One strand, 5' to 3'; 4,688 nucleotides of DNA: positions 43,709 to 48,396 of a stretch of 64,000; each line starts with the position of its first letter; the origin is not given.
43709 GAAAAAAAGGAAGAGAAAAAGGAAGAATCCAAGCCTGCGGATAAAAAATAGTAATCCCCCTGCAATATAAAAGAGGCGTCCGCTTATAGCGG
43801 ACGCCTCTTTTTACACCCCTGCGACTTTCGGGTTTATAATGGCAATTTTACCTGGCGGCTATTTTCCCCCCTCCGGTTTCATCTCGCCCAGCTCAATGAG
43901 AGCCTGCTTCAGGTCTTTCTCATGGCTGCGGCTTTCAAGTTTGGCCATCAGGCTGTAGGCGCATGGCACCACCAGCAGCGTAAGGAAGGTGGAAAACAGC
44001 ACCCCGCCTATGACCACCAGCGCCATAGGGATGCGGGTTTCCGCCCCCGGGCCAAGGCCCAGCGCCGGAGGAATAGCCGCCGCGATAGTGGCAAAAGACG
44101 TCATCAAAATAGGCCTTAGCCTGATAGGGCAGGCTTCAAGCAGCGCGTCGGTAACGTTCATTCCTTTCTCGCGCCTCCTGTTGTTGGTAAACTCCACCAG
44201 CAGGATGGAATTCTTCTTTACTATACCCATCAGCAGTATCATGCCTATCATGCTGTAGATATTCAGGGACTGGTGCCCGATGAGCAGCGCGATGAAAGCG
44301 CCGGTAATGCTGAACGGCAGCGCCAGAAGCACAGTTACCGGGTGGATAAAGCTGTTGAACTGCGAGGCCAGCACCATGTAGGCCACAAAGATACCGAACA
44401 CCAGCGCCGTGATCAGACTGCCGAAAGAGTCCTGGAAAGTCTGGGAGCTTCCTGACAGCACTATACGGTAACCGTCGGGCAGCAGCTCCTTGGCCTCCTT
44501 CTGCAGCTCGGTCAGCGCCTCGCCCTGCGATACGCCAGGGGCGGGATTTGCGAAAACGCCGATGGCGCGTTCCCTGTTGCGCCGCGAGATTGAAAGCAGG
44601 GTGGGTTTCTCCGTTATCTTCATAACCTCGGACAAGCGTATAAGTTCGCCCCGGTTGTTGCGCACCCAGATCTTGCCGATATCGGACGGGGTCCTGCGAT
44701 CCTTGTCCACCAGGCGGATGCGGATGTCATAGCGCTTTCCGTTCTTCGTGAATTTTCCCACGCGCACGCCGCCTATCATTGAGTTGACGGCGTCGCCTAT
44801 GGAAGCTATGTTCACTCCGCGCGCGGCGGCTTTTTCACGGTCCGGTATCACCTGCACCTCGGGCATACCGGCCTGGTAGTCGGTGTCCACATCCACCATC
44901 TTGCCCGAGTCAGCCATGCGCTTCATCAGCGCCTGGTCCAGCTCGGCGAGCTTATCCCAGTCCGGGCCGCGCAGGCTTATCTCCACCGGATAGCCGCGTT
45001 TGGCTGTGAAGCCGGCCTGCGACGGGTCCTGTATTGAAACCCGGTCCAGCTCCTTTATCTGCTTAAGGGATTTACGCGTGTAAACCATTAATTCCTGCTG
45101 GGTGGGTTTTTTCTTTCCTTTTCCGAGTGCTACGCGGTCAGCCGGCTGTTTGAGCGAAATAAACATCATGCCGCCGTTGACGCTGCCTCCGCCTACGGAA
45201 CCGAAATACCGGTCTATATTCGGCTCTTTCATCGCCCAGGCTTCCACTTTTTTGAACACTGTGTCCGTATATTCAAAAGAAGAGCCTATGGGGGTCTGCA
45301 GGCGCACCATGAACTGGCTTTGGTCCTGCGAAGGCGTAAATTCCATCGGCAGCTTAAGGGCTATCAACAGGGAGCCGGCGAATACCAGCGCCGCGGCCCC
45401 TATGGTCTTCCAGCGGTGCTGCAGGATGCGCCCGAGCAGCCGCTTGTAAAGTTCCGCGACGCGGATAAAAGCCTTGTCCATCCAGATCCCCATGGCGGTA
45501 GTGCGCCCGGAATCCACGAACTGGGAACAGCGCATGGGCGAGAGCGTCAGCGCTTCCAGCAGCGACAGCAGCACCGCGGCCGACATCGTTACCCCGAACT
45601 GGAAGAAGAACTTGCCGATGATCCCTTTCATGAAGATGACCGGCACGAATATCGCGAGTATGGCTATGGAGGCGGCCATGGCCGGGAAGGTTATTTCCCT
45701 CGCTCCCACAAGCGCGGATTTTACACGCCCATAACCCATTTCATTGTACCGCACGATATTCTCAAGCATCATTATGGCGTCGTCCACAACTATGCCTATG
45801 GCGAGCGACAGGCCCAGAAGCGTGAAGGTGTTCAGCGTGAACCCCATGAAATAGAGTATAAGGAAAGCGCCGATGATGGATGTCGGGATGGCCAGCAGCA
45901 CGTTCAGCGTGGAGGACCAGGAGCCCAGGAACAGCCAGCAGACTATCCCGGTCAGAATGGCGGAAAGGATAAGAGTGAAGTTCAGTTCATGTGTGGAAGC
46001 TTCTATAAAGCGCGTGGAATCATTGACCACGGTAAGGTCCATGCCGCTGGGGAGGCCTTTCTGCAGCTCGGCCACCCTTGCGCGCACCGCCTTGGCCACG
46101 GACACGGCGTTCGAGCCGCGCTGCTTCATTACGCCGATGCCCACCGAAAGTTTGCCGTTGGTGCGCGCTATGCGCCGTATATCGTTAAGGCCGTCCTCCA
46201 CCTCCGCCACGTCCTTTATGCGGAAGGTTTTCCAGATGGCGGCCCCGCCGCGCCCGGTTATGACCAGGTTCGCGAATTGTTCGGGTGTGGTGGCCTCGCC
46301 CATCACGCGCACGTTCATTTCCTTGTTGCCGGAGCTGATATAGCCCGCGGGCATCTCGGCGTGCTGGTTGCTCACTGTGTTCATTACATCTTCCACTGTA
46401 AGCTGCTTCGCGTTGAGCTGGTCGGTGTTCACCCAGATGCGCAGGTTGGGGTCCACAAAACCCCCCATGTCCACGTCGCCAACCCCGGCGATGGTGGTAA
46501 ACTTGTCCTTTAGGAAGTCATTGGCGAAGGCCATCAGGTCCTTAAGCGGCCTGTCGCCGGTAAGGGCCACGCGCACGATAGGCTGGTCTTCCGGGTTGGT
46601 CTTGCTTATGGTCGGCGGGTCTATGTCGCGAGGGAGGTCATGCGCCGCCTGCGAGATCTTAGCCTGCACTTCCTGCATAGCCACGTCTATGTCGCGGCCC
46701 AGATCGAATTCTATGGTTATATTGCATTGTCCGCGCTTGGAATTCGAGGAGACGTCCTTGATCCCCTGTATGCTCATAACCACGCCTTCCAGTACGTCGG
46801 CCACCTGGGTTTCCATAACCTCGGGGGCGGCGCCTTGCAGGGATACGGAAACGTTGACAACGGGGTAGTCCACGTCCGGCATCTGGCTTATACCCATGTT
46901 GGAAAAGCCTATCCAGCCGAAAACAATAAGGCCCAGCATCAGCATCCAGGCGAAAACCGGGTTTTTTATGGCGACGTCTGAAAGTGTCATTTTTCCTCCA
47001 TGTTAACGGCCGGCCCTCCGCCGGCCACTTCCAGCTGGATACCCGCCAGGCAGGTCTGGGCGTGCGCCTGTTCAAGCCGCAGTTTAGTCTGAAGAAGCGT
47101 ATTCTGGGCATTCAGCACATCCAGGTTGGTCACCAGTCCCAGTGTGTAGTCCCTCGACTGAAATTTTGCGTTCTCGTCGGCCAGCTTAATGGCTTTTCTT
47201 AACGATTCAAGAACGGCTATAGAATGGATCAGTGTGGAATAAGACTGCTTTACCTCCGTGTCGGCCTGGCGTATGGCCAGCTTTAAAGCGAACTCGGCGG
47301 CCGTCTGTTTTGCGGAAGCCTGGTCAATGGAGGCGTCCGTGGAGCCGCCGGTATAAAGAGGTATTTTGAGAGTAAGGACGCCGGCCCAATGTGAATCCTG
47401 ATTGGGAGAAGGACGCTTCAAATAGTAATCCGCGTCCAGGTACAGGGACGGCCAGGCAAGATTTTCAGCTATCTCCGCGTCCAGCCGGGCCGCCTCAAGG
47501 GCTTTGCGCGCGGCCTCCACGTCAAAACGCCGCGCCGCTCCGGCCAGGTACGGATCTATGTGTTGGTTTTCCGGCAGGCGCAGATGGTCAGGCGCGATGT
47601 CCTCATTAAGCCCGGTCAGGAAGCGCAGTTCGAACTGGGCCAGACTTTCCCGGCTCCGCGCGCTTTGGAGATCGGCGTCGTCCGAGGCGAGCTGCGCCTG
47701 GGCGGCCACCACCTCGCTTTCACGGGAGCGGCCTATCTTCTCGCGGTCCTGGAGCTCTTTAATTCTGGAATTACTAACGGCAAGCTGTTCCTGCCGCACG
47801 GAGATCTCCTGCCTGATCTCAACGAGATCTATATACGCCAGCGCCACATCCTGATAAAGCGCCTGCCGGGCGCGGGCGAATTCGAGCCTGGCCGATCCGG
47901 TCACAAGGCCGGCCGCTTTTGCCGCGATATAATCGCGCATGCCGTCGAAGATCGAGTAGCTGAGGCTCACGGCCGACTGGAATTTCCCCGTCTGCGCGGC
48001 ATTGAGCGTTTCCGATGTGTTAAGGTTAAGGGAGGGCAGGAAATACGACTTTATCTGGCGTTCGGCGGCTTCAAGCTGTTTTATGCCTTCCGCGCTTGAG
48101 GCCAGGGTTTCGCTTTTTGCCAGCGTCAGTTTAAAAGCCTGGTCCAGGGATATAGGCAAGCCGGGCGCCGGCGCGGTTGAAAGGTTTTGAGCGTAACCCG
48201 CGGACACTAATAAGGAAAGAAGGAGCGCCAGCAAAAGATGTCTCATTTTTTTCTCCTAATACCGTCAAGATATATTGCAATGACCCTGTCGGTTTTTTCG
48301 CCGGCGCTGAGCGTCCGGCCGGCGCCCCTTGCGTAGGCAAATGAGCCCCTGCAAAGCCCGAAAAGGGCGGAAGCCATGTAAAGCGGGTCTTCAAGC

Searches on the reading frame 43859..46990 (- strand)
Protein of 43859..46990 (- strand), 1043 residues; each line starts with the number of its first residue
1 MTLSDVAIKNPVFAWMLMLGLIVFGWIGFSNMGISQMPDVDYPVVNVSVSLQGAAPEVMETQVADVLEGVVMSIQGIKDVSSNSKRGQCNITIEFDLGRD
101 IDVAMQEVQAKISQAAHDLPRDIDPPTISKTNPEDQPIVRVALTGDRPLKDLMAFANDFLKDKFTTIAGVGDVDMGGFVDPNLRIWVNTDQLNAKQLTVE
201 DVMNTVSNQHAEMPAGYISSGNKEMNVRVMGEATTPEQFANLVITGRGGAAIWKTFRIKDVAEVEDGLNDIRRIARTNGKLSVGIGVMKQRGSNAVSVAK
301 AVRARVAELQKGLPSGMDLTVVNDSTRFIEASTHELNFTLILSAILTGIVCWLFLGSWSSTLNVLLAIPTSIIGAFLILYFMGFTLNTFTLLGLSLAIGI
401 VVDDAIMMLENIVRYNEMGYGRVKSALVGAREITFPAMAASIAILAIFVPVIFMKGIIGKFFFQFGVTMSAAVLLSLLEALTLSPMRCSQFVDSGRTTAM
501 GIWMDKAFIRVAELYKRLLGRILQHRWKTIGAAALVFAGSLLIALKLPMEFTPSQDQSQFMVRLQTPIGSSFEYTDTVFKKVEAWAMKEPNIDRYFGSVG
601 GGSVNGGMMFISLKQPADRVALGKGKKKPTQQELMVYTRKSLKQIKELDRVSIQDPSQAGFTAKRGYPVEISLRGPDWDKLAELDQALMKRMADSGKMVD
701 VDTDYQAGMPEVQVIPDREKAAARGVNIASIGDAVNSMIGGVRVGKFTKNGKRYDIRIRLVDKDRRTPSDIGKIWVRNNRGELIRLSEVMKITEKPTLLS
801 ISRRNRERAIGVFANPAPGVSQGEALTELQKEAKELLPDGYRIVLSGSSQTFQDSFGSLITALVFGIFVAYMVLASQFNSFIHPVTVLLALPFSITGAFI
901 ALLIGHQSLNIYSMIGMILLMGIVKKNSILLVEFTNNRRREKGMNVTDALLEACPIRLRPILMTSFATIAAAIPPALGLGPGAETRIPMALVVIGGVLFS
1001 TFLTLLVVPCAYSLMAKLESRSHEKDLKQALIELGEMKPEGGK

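Call 6: search_protein_families(library=pfam, proteins=[window:43859-46990:-], max_evalue=0.01)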
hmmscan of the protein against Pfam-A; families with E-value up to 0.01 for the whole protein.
window:43859-46990:- (1043 aa): 2 families
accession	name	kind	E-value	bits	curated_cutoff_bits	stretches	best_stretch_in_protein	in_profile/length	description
PF00873.25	ACR_tran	-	3.1e-281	936.1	28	1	4-1015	2-1020/1021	AcrB/AcrD/AcrF family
PF03176.21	MMPL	-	0.0016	17.8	20.5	1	823-932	104-223/333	MMPL family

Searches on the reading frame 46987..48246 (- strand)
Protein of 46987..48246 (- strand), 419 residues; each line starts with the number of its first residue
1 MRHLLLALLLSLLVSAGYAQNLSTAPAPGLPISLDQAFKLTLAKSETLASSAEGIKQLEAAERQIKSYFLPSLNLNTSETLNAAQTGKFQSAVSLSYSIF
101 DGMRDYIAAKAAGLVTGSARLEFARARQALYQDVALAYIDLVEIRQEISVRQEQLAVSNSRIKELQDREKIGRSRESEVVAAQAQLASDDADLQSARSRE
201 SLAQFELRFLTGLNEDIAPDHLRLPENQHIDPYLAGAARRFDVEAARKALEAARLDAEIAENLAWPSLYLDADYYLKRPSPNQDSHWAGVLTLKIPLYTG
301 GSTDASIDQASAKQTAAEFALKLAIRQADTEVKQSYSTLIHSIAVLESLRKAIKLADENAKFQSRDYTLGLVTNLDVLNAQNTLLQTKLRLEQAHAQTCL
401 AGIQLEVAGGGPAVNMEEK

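Call 28: search_protein_families(library=pfam, proteins=[window:46987-48246:-], max_evalue=0.001)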
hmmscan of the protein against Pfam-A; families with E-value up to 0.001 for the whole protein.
window:46987-48246:- (419 aa): 1 family
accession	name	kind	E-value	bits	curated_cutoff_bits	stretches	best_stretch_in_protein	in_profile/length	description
PF02321.23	OEP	-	4.5e-46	157.4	22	2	238-406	10-183/187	Outer membrane efflux protein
